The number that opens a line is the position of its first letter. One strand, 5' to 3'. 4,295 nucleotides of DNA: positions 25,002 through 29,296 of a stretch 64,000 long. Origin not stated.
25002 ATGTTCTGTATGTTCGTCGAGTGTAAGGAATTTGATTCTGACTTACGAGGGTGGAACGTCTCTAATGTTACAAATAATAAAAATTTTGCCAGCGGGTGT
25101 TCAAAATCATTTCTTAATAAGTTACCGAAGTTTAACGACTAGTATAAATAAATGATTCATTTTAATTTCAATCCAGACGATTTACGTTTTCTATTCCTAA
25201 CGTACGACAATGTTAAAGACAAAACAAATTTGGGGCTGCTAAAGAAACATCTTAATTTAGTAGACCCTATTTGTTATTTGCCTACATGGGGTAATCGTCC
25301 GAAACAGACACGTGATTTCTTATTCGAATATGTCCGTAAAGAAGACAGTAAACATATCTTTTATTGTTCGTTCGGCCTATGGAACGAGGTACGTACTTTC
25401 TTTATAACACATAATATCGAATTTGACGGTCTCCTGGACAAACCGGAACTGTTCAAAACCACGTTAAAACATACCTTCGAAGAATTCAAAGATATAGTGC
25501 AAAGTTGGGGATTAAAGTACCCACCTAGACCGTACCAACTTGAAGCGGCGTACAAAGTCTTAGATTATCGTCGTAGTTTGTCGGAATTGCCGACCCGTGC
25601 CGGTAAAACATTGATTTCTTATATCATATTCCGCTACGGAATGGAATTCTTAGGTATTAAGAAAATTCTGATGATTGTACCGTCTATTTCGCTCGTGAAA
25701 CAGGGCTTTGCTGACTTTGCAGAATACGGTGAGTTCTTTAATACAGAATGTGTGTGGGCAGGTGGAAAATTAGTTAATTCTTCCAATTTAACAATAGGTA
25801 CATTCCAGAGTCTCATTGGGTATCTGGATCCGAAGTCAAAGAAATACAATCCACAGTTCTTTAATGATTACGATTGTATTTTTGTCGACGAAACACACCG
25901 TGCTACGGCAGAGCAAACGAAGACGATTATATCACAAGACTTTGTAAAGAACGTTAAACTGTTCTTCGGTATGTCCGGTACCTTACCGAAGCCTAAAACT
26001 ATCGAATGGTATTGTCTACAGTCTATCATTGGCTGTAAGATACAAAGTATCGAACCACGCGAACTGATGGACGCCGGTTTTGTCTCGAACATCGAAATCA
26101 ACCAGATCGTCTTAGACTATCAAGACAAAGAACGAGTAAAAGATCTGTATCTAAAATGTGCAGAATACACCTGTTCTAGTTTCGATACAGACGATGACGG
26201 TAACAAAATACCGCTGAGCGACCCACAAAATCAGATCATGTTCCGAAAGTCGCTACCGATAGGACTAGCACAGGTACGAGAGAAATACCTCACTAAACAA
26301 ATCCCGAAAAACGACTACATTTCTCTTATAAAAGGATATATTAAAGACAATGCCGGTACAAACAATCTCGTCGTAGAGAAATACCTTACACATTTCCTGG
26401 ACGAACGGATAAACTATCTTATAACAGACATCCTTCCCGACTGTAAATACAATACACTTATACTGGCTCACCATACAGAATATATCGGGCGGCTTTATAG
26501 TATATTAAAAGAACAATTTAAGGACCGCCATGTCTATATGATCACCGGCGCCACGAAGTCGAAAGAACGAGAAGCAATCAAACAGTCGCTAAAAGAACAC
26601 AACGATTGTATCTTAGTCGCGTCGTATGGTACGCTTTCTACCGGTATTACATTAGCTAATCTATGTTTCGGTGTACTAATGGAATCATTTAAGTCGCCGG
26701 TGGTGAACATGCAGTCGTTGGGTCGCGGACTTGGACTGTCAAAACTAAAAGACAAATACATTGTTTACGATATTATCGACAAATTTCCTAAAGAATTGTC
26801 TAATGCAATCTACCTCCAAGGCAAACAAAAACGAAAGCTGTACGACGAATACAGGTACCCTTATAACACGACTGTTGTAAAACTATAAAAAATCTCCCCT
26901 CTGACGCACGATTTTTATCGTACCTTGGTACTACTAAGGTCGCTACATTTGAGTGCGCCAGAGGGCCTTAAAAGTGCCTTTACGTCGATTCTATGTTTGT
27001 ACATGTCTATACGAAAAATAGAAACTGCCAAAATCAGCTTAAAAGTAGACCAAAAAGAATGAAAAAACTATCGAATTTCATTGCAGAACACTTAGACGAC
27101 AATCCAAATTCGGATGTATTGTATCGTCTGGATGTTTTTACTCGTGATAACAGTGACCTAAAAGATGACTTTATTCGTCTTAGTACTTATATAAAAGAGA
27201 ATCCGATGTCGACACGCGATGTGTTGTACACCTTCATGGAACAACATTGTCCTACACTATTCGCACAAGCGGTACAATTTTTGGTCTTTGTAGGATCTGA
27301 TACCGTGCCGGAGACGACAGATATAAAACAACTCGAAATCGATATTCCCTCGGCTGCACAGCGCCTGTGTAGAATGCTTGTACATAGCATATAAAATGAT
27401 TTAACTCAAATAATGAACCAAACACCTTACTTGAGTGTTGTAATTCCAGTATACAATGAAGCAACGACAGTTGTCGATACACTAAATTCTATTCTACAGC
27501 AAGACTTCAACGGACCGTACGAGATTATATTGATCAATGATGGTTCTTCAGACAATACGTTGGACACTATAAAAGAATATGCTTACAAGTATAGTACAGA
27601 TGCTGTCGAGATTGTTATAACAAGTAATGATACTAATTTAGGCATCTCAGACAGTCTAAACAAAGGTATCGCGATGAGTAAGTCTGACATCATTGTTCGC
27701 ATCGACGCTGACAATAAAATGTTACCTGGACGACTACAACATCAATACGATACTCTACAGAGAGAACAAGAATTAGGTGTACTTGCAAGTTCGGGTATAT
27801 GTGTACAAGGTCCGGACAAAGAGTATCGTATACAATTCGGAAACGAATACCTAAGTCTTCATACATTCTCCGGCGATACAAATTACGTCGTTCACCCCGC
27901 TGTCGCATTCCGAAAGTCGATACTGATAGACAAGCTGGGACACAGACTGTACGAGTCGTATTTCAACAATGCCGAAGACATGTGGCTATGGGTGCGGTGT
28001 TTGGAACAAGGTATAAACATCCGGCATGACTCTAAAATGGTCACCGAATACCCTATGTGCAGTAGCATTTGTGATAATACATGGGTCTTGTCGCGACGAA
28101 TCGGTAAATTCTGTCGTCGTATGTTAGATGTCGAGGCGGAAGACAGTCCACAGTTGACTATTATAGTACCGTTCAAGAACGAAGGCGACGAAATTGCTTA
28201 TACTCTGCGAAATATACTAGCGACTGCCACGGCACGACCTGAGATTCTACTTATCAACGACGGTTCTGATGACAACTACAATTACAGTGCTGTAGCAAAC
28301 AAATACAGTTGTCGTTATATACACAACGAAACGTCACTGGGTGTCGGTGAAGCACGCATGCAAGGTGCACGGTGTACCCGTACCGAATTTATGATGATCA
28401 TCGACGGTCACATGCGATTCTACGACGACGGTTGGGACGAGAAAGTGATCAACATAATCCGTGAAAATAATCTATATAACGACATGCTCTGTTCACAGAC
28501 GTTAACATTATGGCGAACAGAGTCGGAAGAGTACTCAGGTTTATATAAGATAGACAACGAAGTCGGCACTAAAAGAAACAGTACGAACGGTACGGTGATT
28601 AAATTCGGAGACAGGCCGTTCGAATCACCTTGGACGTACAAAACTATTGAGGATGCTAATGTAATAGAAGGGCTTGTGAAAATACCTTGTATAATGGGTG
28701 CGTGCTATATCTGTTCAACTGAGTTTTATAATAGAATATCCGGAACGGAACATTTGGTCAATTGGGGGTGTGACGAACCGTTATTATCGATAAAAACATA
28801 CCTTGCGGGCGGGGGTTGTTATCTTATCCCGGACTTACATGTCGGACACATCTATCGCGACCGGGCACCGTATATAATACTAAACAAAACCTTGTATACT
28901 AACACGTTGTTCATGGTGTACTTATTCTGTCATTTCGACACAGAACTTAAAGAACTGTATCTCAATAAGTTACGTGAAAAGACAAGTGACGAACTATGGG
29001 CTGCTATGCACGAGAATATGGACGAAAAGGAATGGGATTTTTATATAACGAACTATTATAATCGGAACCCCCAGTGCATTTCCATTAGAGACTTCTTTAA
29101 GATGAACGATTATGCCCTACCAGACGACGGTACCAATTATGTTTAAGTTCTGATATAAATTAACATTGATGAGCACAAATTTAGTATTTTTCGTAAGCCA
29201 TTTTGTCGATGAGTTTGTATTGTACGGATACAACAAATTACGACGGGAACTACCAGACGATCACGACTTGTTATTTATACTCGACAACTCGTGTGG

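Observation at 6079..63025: Family of at least seven conserved ~100-150 bp intergenic palindromic elements whose inner hairpin loop occurs in both polarities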

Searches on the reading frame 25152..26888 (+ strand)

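Call 15: search_protein_families(library=phrogs, proteins=[window:25152-26888:+], max_evalue=0.00001)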
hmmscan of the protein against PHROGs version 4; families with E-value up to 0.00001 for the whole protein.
window:25152-26888:+ (578 aa): 6 families
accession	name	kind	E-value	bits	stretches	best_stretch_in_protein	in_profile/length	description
phrog_16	-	DNA, RNA and nucleotide metabolism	1.4e-60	206.6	1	93-544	245-601/986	DNA helicase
phrog_9690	-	DNA, RNA and nucleotide metabolism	6.9e-45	154.4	2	421-576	145-304/306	DNA helicase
phrog_16259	-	DNA, RNA and nucleotide metabolism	3e-22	80.3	1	73-277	63-260/330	DNA helicase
phrog_62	-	DNA, RNA and nucleotide metabolism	5.8e-16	58.2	2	121-277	693-848/1881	DNA helicase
phrog_16694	-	unknown function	1e-09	38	0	117-253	267-414/1010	-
phrog_17901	-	DNA, RNA and nucleotide metabolism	8.9e-07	30.3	1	482-572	8-99/109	DNA helicase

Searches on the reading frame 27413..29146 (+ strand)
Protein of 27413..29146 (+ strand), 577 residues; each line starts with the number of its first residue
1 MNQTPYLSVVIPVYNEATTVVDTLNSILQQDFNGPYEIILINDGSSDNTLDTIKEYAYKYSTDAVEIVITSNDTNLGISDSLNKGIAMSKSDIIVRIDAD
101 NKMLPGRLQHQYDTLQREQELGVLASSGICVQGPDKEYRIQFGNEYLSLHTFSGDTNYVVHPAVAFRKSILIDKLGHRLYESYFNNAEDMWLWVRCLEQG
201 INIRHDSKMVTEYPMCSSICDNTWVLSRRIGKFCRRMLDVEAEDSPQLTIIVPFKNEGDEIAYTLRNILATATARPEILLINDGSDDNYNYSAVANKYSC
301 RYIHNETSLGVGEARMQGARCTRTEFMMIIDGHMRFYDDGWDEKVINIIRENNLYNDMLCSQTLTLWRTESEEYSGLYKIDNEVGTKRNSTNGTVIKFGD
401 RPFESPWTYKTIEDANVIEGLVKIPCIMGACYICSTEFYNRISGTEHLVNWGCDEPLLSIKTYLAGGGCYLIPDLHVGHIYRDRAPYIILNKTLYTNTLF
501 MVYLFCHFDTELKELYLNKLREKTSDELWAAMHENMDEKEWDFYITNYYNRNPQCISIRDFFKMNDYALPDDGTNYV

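Call 15: search_protein_families(library=phrogs, proteins=[window:27413-29146:+], max_evalue=0.00001)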
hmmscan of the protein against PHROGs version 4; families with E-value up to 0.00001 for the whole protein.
window:27413-29146:+ (577 aa): 2 families
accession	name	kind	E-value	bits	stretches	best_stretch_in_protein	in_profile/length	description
phrog_841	-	moron, auxiliary metabolic gene and host takeover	1.5e-21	78.2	1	7-125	4-120/309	GtrB-like O-antigen conversion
phrog_22739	-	moron, auxiliary metabolic gene and host takeover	3.9e-10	40.3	1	7-114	4-108/327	GtrB-like O-antigen conversion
